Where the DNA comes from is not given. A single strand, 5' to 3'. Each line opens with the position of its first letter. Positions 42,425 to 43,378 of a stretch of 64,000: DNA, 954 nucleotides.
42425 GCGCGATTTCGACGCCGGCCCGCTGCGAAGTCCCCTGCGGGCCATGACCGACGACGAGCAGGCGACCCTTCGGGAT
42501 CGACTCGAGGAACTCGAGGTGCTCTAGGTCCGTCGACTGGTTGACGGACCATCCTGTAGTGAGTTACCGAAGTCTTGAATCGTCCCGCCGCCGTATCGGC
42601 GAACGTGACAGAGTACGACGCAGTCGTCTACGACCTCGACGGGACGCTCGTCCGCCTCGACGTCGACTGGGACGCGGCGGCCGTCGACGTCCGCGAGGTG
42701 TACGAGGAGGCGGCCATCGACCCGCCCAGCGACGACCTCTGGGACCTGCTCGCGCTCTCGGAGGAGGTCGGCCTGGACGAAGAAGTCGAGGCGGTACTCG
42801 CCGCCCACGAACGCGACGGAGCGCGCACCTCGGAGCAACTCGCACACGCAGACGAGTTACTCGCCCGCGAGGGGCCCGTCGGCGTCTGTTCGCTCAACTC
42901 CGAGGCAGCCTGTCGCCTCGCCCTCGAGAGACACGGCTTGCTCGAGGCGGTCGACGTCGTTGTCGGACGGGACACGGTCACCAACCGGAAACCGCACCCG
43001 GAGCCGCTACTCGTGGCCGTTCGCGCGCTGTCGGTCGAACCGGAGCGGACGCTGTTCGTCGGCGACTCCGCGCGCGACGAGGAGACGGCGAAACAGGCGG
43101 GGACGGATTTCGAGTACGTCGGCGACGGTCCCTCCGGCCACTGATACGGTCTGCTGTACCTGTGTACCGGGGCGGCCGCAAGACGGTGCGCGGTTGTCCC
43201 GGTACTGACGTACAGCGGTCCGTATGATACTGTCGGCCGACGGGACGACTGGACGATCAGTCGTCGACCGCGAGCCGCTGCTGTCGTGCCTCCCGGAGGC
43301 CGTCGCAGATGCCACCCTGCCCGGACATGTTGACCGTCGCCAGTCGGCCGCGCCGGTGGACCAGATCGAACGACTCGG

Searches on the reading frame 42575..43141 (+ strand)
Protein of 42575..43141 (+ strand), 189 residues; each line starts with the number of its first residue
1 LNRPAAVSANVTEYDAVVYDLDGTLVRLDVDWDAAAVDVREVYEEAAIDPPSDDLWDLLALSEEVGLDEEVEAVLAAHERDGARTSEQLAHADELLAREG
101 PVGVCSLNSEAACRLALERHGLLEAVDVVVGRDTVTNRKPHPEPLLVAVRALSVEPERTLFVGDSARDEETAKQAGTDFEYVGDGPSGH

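Call 84: find_homologous_proteins(query=window:42575-43141:+, max_evalue=1e-40)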
Query window:42575-43141:+ (189 aa): 1782 proteins with E <= 1e-40 among 4760 candidates; the best 120 are listed.
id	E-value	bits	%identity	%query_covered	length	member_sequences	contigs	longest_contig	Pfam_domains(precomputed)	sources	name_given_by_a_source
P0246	1.6e-107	375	98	95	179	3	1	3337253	PF13419.13,PF00702.33,PF13242.13,PF12710.14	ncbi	-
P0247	1.0e-79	285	75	95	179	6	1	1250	PF13419.13,PF00702.33,PF13242.13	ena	-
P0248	4.3e-79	283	73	95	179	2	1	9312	PF13419.13,PF00702.33,PF13242.13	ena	-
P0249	7.1e-79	282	77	95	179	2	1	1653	PF13419.13,PF00702.33,PF13242.13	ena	-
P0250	7.7e-77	275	69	100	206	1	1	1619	PF13419.13,PF00702.33,PF13242.13,PF12710.14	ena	-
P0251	9.0e-77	275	72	95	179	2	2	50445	PF13419.13,PF00702.33,PF13242.13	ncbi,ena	-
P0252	2.5e-76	274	69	100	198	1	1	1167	PF13419.13,PF00702.33,PF13242.13,PF12710.14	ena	-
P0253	2.5e-75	270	71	95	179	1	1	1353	PF13419.13,PF00702.33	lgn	-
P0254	5.9e-75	269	70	94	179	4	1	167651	PF13419.13,PF00702.33,PF13242.13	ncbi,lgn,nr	ncbi:HAD family hydrolase [Natrinema versiforme]|nr:HAD hydrolase-like protein [Natrinema versiforme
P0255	6.9e-75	269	71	96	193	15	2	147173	PF13419.13,PF00702.33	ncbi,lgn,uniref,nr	ncbi:HAD-superfamily hydrolase, subfamily IA, variant 1 [Natrinema altunense JCM 12890]|uniref:HAD-s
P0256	1.0e-74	268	70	95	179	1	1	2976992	PF13419.13,PF00702.33,PF13242.13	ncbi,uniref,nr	ncbi:HAD family hydrolase [Natrononativus amylolyticus]|uniref:HAD family hydrolase n=1 Tax=Natronon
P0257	1.3e-74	268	73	95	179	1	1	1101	PF13419.13,PF00702.33,PF13242.13,PF12710.14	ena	-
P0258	1.7e-74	268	72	95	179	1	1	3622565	PF13419.13,PF00702.33,PF13242.13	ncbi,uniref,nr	ncbi:HAD family hydrolase [Salinilacihabitans rarus]|uniref:HAD family hydrolase n=1 Tax=Salinilacih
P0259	4.4e-74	266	70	94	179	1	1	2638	PF13419.13,PF00702.33,PF13242.13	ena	-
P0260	1.8e-73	264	69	94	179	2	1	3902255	PF13419.13,PF00702.33,PF13242.13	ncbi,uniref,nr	ncbi:HAD family hydrolase [Natrinema sp. SYSU A 869]|uniref:HAD family hydrolase n=1 Tax=Natrinema s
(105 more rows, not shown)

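Call 85: find_encoding_contigs(protein=P0246, flank=1200, max_places=1)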
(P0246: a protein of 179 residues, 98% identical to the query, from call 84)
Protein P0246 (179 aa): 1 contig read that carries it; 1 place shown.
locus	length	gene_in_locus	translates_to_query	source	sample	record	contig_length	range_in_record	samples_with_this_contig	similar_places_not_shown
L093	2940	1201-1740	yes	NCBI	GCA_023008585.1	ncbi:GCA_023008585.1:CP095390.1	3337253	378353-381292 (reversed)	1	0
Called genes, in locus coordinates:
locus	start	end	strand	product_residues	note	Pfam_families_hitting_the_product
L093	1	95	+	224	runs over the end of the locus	PF15915:BAT, PF04967:HTH_10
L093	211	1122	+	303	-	PF00701:DHDPS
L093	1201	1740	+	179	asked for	PF00702:Hydrolase, PF12710:HAD (weak), PF13419:HAD_2, PF13242:Hydrolase_like (weak)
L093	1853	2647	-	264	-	PF01883:FeS_assembly_P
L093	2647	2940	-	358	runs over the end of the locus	PF04909:Amidohydro_2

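Call 86: find_encoding_contigs(protein=P0256, flank=1200, max_places=1)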
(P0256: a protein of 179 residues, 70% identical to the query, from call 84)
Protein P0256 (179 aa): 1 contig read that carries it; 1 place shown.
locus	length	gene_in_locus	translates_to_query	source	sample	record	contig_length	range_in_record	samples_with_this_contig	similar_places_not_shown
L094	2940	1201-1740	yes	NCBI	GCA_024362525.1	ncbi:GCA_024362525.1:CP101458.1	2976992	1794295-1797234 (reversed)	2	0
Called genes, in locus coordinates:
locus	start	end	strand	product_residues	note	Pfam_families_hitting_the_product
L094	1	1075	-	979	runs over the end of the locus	PF00989:PAS, PF08448:PAS_4, PF00989:PAS, PF08448:PAS_4, PF13426:PAS_9, PF08448:PAS_4, PF13426:PAS_9, PF08448:PAS_4, +9 more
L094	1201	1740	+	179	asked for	PF00702:Hydrolase, PF13419:HAD_2, PF13242:Hydrolase_like (weak)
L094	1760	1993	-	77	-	PF19139:DUF5822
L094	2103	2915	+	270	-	PF02548:Pantoate_transf, PF13714:PEP_mutase (weak)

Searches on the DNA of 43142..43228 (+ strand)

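Call 71: search_dna_similar(query=window:43142-43228:+, collection=plasmids, mode=distant, max_evalue=0.001, max_rows=40)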
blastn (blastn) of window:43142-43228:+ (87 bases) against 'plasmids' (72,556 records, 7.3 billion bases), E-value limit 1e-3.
Records with a match: 10; places in all: 23; records where one place covers at least 80% of the query: 10.
Best place of each record, by identity: 80-90% 4; 60-80% 6.
By first word of the organism name: Natrinema 3; Natronorubrum 3; Natribaculum 2; Haloarcula 1; Haloterrigena 1.
By predicted mobility (MOB-suite, as given by PLSDB): non-mobilizable 10.
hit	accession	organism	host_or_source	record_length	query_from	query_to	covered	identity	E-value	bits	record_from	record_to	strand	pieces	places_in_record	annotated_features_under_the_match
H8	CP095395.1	Natribaculum longum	cell culture,saline soil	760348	1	86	99%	87.2%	5e-21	106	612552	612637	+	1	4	none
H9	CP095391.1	Natribaculum breve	cell culture,saline soil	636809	1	86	99%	81.4%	2e-13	81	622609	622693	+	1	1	none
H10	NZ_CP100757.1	Natrinema gelatinilyticum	marine sediment,sediment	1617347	1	86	99%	80.5%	9e-12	75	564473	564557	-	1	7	record has no annotation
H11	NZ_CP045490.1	Natronorubrum aibiense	single cell,Xinjiang Aibi Salt Lake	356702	1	86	99%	77.3%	9e-6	56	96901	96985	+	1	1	low molecular weight phosphatase family protein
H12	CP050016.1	Haloarcula sp. JP-L23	-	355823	1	87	100%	75.9%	6e-8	64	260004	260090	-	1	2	none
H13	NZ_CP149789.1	Haloterrigena sp. KLK7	cell culture,salt lake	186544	1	86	99%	76.7%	5e-9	66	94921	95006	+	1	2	universal stress protein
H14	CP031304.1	Natrinema thermotolerans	Cell culture,Korean salt-fermented food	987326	1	86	99%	75.6%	2e-7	62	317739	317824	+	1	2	gfo/Idh/MocA family oxidoreductase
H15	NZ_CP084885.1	Natrinema zhouii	pure culture,Salt mine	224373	3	84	94%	78.0%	1e-9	68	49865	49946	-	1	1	none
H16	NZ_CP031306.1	Natronorubrum bangense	Cell culture,The Bange salt-alkaline ...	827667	5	84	92%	80.0%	3e-11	73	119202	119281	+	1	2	PhzF family phenazine biosynthesis protein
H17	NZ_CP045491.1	Natronorubrum aibiense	single cell,Xinjiang Aibi Salt Lake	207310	5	84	92%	76.3%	9e-6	56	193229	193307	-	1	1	none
